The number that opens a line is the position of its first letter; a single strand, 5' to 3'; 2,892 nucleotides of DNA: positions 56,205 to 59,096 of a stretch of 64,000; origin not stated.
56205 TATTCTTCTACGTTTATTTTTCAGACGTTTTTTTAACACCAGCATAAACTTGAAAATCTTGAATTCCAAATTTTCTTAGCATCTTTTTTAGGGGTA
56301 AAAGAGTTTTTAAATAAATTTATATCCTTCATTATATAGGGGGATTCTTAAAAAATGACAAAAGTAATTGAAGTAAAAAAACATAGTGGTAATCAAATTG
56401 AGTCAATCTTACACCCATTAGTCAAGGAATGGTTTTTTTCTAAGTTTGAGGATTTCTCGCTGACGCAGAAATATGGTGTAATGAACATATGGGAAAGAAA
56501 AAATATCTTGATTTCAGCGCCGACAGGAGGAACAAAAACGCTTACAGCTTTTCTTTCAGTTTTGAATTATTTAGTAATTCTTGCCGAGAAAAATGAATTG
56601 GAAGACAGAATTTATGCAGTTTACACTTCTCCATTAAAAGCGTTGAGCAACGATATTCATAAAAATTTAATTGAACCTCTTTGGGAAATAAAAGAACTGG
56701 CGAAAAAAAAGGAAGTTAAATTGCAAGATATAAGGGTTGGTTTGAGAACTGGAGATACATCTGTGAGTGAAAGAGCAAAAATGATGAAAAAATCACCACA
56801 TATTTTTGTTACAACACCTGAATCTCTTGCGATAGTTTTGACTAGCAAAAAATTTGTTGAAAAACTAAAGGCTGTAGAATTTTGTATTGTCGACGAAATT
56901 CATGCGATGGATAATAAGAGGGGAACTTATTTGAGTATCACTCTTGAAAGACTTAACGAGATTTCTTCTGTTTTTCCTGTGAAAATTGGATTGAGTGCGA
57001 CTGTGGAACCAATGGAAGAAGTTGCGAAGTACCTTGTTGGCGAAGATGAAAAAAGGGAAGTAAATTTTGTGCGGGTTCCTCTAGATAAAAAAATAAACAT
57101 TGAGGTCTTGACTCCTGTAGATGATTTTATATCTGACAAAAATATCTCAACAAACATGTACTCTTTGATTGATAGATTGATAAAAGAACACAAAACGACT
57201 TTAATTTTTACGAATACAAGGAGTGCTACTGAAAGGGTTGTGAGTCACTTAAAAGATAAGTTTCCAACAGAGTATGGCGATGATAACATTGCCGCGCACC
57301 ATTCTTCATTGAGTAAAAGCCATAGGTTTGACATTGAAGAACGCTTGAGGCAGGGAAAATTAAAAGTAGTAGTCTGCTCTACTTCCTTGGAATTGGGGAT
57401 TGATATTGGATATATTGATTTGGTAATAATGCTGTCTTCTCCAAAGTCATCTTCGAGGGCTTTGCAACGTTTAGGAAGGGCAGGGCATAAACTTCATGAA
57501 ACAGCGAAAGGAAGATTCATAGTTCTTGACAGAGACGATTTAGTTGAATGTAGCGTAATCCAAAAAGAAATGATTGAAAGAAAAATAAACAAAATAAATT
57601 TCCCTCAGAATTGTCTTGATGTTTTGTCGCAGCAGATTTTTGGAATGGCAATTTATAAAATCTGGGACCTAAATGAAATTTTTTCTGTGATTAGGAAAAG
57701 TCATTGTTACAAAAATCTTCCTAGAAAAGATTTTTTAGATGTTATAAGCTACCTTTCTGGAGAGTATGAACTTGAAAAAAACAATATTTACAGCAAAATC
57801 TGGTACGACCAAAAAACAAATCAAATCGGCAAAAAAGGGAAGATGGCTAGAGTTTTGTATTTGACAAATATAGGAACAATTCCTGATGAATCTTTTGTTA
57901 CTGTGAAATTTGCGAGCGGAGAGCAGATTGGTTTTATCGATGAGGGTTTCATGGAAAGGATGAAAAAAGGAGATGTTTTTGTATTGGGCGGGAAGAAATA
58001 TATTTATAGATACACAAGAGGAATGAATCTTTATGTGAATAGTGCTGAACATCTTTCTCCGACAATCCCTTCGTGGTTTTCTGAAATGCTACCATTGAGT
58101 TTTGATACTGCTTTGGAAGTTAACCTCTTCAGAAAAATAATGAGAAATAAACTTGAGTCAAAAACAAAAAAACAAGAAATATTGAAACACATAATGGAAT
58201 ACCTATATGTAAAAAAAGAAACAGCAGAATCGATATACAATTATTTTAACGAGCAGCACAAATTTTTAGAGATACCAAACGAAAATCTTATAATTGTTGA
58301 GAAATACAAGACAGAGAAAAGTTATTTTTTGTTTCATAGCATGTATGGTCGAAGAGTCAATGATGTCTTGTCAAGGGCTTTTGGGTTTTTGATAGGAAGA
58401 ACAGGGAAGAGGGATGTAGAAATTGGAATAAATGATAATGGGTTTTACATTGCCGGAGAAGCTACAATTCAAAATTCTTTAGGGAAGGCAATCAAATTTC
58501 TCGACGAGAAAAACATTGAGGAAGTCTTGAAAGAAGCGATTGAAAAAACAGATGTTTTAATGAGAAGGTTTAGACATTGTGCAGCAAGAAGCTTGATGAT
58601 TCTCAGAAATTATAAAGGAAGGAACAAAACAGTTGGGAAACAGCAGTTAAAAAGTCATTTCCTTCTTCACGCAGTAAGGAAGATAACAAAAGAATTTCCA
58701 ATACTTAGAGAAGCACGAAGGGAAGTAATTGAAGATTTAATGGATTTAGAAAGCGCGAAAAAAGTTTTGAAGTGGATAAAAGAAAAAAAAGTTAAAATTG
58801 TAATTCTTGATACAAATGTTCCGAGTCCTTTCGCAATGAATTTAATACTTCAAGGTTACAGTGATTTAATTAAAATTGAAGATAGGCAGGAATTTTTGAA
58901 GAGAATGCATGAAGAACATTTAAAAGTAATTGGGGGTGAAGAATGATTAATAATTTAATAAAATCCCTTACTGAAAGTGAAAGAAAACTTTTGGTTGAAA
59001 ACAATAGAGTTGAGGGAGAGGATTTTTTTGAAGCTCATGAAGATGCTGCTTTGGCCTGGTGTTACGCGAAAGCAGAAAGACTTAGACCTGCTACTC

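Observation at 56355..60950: lhr helicase translationally coupled to a Fic-domain protein and a HEAT-repeat protein, with a metallophosphoesterase alongside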

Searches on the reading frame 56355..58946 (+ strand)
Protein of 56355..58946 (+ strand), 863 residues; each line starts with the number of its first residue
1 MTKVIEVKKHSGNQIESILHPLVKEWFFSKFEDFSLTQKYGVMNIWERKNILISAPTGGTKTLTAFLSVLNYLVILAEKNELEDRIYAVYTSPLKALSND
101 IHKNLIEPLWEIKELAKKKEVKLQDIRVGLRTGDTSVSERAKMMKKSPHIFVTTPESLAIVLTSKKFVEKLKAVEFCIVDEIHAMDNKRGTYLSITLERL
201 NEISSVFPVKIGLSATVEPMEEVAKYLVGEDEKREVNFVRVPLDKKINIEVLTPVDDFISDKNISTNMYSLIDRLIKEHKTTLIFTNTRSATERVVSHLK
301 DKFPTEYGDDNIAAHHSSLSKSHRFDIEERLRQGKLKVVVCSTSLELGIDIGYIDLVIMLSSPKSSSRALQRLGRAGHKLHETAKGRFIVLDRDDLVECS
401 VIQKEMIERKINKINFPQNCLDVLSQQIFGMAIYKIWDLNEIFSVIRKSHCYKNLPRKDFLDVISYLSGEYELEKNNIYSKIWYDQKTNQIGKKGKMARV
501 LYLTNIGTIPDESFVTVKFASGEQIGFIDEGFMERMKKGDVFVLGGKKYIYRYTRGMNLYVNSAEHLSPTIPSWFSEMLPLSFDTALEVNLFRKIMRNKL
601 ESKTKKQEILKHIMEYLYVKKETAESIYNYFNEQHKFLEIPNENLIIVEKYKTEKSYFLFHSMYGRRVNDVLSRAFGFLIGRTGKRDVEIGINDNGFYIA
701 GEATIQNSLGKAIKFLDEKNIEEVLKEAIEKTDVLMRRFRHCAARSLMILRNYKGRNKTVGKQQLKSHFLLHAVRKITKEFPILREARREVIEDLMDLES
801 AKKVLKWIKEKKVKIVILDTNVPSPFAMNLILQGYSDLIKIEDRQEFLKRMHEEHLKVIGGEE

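Call 3: search_protein_families(library=pfam, proteins=[window:56355-58946:+], max_evalue=0.01)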
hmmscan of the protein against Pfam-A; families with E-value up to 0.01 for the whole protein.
window:56355-58946:+ (863 aa): 6 families
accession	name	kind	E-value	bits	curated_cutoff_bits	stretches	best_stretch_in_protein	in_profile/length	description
PF08494.16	DEAD_assoc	-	2.4e-55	187.8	23.5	1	640-827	1-191/191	DEAD/H associated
PF19306.5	WH_Lhr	-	5.5e-37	127.2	27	1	405-566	2-163/168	Large helicase-related protein, winged helix domain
PF00270.35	DEAD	-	2.7e-24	86.2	26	1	38-219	4-163/167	DEAD/DEAH box helicase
PF00271.37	Helicase_C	-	9.7e-21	74.5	23.5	1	271-377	5-107/110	Helicase conserved C-terminal domain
PF04851.21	ResIII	-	3.7e-07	30.6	22.5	1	47-218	22-163/164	Type III restriction enzyme, res subunit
PF22590.2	Cas3-like_C_2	-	2.4e-06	28.2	27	1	279-376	2-101/106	CRISPR-associated nuclease/helicase Cas3, C-terminal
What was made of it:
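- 56355..58946 (+): Archaeal Lhr-core helicase (863 aa), probably the aLhr2 type. First gene of the unit. Pfam DEAD, Helicase_C, WH_Lhr and DEAD_assoc (call 3).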

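Call 5: search_protein_families(library=ncbifam, proteins=[window:56355-58946:+], max_evalue=0.01)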
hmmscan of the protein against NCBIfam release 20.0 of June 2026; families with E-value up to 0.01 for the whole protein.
window:56355-58946:+ (863 aa): 30 families (the best 25 are shown)
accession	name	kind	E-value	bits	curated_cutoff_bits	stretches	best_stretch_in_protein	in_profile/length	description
NF010338.0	PRK13767.1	equivalog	0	1133.8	849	1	6-860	6-868/877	ATP-dependent helicase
TIGR04121.1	DEXH_lig_assoc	equivalog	1.7e-162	542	850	1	23-855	3-802/804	ligase-associated DNA damage response DEXH box helicase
NF007284.0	PRK09751.1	equivalog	3.2e-122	409.1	1496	2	314-835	354-874/1538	ATP-dependent helicase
TIGR03817.1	DECH_helic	hypoth_equivalog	1.5e-26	92.9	874.1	1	47-413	50-406/742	helicase/secretion neighborhood putative DEAH-box helicase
NF001308.0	PRK00254.1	equivalog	2.9e-19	68.8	1216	2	44-302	35-261/720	ATP-dependent DNA helicase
NF002654.0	PRK02362.1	equivalog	2.8e-18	65.6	887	1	45-302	36-266/739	ATP-dependent DNA helicase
NF008394.0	PRK11192.1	equivalog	4.8e-18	65.2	507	1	35-378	27-340/441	ATP-dependent RNA helicase SrmB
NF040935.1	helicase_Hel308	equivalog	1.8e-15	56.1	1200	1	46-300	40-268/704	ATP-dependent DNA helicase Hel308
NF010337.0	PRK13766.1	equivalog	6.6e-15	54.3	610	1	271-391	356-476/781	Hef nuclease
NF002251.0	PRK01172.1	equivalog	4.6e-14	51.6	891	1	33-358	20-333/674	ATP-dependent DNA helicase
NF053631.1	RNA_helic_CshA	equivalog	7e-12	44.9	646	1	29-417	17-366/434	degradosome RNA helicase CshA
TIGR00614.1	recQ_fam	subfamily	2.3e-11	43.2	219.8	1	133-379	83-320/470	RecQ family ATP-dependent DNA helicase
NF041067.1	DpdJ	equivalog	1.1e-10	39.9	800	1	139-234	321-422/1482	protein DpdJ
NF008744.0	PRK11776.1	equivalog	6.3e-10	38.2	524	1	32-382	25-339/460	ATP-dependent RNA helicase DbpA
NF053711.1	RNA_heli_RhlE1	exception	5.5e-09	35.3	750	1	18-414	8-370/434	RNA helicase RhlE1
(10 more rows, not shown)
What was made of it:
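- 56355..58946 (+): NF010338 scores 1133.8 bits against a cut-off of 849 (call 5).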

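Call 6: search_protein_families(library=padloc, proteins=[window:56355-58946:+], max_evalue=0.01)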
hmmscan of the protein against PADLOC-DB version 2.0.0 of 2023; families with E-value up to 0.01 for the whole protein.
window:56355-58946:+ (863 aa): 42 families (the best 25 are shown)
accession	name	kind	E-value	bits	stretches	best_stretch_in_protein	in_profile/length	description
PDLC02897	DpdJ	-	3.8e-109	364.3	2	17-589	83-661/1570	DpdJ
PDLC02503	BrxHI|BrxHII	-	4.8e-64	214.9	1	31-694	22-628/698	BrxHI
PDLC03960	SngC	-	2.1e-59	200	1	19-549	9-533/720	-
PDLC02501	BrxHI|BrxHII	-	1.3e-38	130.8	1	43-554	33-512/925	BrxHI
PDLC01252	Cas3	-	2.1e-17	61.6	1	51-415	2-322/324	CAS-I; effector_G3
PDLC00036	DruE3|DruE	-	7.1e-16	54.5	1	312-379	1025-1093/2023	SNF2 family N-terminal domain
PDLC03928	PsyrT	-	1.7e-15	54.4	1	87-427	68-377/689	-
PDLC00035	DruE3|DruE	-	4.1e-15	52.6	1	294-379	1018-1103/1460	SNF2 family N-terminal domain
PDLC01761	Cas3b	-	6.7e-13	46.2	1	48-415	231-570/705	-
PDLC02870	DpdF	-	8.7e-13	45.6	1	153-378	109-319/534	DpdF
PDLC02707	PbeA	-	1.2e-12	45.3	2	270-375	514-613/672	PbeA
PDLC02896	DpdJ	-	1.2e-12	44.4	2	140-234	329-429/1487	DpdJ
PDLC02569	DrmA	-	1.4e-12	44.2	1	251-380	743-874/1095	DrmA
PDLC00186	HamB1|HamB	-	1.7e-12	44.1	1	44-201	157-292/864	DEAD-box helicase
PDLC00037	DruE3|DruE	-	3.8e-12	42.7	1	313-379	1033-1100/2055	SNF2 family N-terminal domain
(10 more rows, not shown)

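Call 14: find_related_loci(query=window:56355-58943:+, collection=genome_contigs, flank=6000)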
Query window:56355-58943:+ (863 aa) in genome_contigs; peptide patterns used: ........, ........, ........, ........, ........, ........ (x = any residue, [..] = any of these).
143 stretches matched a pattern; 77 encode a relative of the query (tblastn E <= 1e-3); 75 distinct loci.
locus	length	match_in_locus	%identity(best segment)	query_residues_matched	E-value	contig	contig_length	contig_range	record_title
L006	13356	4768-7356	82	1-863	0e+0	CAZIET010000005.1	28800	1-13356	MAG TPA_asm: Candidatus Woesearchaeota archaeon isolate SRP269290_co7_543 genome assembly, contig: NODE_449_length_28800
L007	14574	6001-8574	79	1-860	0e+0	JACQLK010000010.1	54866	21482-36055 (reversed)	MAG: Candidatus Pacearchaeota archaeon isolate NC_groundwater_1201_Ag_S-0.1um_38_135 S_p1_S3_coassembly_k141_871382, who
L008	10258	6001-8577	78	1-859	0e+0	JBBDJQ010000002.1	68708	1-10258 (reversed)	MAG: Candidatus Pacearchaeota archaeon isolate LejiaA_33_38 Lejia_A_728_length_68708_cov_22, whole genome shotgun sequen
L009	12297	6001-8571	78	1-860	0e+0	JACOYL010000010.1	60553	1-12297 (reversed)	MAG: Candidatus Pacearchaeota archaeon isolate NC_groundwater_178_Ag_S-0.1um_36_11 S4_GD2017_2_S1_scaffold_246, whole ge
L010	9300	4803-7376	77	1-860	0e+0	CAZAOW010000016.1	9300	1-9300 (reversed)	MAG TPA_asm: Candidatus Woesearchaeota archaeon isolate SRP050083_co1_302 genome assembly, contig: NODE_3677_length_9300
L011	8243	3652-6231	77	1-859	0e+0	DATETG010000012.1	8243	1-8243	MAG TPA_asm: Candidatus Nanoarchaeia archaeon isolate SMAG_U8309 k141_2354974, whole genome shotgun sequence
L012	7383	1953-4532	77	1-863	0e+0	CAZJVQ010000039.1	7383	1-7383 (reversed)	MAG TPA_asm: Candidatus Woesearchaeota archaeon isolate binchicken_co136_21 genome assembly, contig: NODE_4191_length_73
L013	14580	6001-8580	75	1-860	0e+0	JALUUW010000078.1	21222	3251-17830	MAG: Candidatus Pacearchaeota archaeon isolate 128-326_metabat1_scaf2bin.051 128-326_scaffold_978_c1, whole genome shotg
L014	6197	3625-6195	75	1-859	0e+0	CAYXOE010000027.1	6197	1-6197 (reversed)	MAG TPA_asm: Candidatus Woesearchaeota archaeon isolate SRP093762_co1_82 genome assembly, contig: NODE_6941_length_6197_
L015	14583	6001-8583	75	1-863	0e+0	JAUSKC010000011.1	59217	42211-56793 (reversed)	MAG: Nanoarchaeota archaeon isolate E14_metabat.bin.35 E14_k141_832455, whole genome shotgun sequence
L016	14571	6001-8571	75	1-859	0e+0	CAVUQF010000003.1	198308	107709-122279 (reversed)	MAG: uncultured Nanoarchaeota archaeon isolate MFD01689.bin.1.29 genome assembly, contig: contig_64605, whole genome sho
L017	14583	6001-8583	75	1-860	0e+0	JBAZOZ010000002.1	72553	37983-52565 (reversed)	MAG: Candidatus Pacearchaeota archaeon isolate SO_2017_SWC_18 scaffold_383_c1_LP-4_2017, whole genome shotgun sequence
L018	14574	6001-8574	74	1-859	0e+0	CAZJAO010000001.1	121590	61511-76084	MAG TPA_asm: Candidatus Woesearchaeota archaeon isolate binchicken_co241_373 genome assembly, contig: NODE_130_length_12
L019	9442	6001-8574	74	1-859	0e+0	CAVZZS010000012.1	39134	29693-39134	MAG: uncultured Nanoarchaeota archaeon isolate MFD01689.bin.2.81 genome assembly, contig: contig_72459, whole genome sho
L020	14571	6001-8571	75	1-859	0e+0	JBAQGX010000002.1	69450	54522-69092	MAG: Candidatus Nanoarchaeia archaeon isolate MFD09594_ilm_asm_bin57 k127_233578, whole genome shotgun sequence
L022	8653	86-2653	74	1-859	0e+0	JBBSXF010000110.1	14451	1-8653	MAG: Nanoarchaeota archaeon isolate H41-bin124_1 H41_bin124_1_000000000110, whole genome shotgun sequence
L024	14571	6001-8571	73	1-859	0e+0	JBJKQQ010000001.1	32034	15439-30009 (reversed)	MAG: Candidatus Pacearchaeota archaeon isolate Bin_38 S1Ck127_1204702_flag_1_multi_7.0000_len_32034, whole genome shotgu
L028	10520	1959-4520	73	1-857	0e+0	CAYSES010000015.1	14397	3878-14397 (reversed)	MAG TPA_asm: Candidatus Woesearchaeota archaeon isolate binchicken_co150_92 genome assembly, contig: NODE_9588_length_14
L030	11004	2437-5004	72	1-859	0e+0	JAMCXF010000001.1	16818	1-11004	MAG: Candidatus Pacearchaeota archaeon isolate FK_Sedi_B_Bin.435 NODE_12602_length_16818_cov_4.96615, whole genome shotg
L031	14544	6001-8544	74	1-851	0e+0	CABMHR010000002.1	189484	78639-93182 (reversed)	uncultured archaeon isolate LFW-273_1 genome assembly, contig: LFW2731_2, whole genome shotgun sequence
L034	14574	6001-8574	77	1-860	0e+0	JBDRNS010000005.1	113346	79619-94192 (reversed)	MAG: archaeon isolate MEGAHIT-group-1.908 k141_3706634, whole genome shotgun sequence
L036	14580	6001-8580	70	1-862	0e+0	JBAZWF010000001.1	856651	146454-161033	MAG: Candidatus Pacearchaeota archaeon isolate SO_2017_GW1_270 NODE_32_length_856651_cov_3.449720_OW334_2017, whole geno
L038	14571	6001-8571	72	1-859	0e+0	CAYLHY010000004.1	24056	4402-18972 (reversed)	MAG TPA_asm: Candidatus Woesearchaeota archaeon isolate binchicken_co19_580 genome assembly, contig: NODE_3120_length_24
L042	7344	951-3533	71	1-863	0e+0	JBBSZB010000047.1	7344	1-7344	MAG: Nanoarchaeota archaeon isolate H51-bin106_1 H51_bin106_1_000000000047, whole genome shotgun sequence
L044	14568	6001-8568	68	1-859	0e+0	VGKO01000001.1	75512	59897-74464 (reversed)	MAG: Candidatus Pacearchaeota archaeon isolate K_DeepCast_100m_m1_149 K_DeepCast_100m_m1_149_Ga0194127_10000342, whole g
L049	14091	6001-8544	71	10-863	0e+0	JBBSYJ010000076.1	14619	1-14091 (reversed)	MAG: Nanoarchaeota archaeon isolate H32-bin101_1 H32_bin101_1_000000000076, whole genome shotgun sequence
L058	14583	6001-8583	64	1-859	0e+0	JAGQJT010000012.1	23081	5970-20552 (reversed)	MAG: Nanoarchaeota archaeon isolate HKST-UBA01 NODE_12_length_23081_cov_5.642540, whole genome shotgun sequence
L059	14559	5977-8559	78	1-859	0e+0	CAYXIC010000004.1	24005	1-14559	MAG TPA_asm: Candidatus Woesearchaeota archaeon isolate binchicken_co110_96 genome assembly, contig: NODE_4598_length_24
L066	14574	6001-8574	71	1-859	0e+0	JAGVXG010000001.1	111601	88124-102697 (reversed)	Candidatus Pacearchaeota archaeon isolate RIFCSPHIGHO2_12_FULL_34_15 rifcsphigho2_12_scaffold_185, whole genome shotgun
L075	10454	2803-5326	69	1-860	0e+0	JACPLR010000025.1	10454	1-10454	MAG: Candidatus Pacearchaeota archaeon isolate NC_groundwater_526_Ag_S-0.1um_30_12 S35_SO-1_scaffold_419601, whole genom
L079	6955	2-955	72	545-860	9e-150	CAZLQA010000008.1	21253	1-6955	MAG TPA_asm: Candidatus Woesearchaeota archaeon isolate SRP050083_co1_286 genome assembly, contig: NODE_955_length_21253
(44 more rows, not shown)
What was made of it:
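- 56355..58946 (+): 75 Pacearchaeota orthologue loci at 64-82% identity (call 14).
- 75 Lhr orthologue loci were recovered (call 14).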

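Call 18: search_protein_families(library=pfam, proteins=[L007:8570-9463:+, L009:8567-9427:+, L059:8627-9538:+, L059:9540-10082:+, L024:8645-9415:+, L022:2711-3148:+, L022:3270-4022:+, L049:8531-9064:+, L079:1673-2215:+, L038:8665-9033:+], max_evalue=0.01)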
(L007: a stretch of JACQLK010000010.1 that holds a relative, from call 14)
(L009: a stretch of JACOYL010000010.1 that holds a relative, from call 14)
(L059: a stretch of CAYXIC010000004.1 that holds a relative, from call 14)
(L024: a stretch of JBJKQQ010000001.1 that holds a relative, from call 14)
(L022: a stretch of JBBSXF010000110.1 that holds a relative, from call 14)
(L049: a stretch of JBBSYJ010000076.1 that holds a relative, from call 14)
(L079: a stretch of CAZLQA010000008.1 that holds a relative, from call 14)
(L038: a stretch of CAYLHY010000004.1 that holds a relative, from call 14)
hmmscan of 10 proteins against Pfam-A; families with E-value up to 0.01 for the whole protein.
L007:8570-9463:+ (297 aa): 1 family
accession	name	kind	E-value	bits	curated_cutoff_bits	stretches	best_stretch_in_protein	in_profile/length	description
PF10137.14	CAP12-PCTIR_TIR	-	0.00015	22.2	24.7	1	68-149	35-112/119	CAP12/Pycsar effector protein, TIR domain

L009:8567-9427:+ (286 aa): 1 family
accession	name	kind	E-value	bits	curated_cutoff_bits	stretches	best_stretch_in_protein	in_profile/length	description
PF01259.24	SAICAR_synt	-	6.6e-52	177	20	1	26-230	3-225/233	SAICAR synthetase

L059:8627-9538:+ (303 aa): 1 family
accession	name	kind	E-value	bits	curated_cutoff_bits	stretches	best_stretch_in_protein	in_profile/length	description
PF05231.19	MASE1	-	2.4e-42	145.5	29.8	1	18-290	2-294/299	MASE1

L059:9540-10082:+ (180 aa): 0 families

L024:8645-9415:+ (256 aa): 0 families

L022:2711-3148:+ (145 aa): 0 families

L022:3270-4022:+ (250 aa): 2 families
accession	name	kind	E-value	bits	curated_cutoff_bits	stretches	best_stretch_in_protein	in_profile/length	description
PF13480.13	Acetyltransf_6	-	2.2e-13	51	22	1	86-209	4-143/143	Acetyltransferase (GNAT) domain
PF02388.22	FemAB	-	0.0059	15.9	24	1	82-200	244-358/406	FemAB family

L049:8531-9064:+ (177 aa): 1 family
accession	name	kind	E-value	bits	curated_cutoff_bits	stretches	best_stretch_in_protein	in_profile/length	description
PF00800.23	PDT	-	6.2e-36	124.3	25.2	1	14-175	7-177/181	Prephenate dehydratase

L079:1673-2215:+ (180 aa): 0 families

L038:8665-9033:+ (122 aa): 0 families
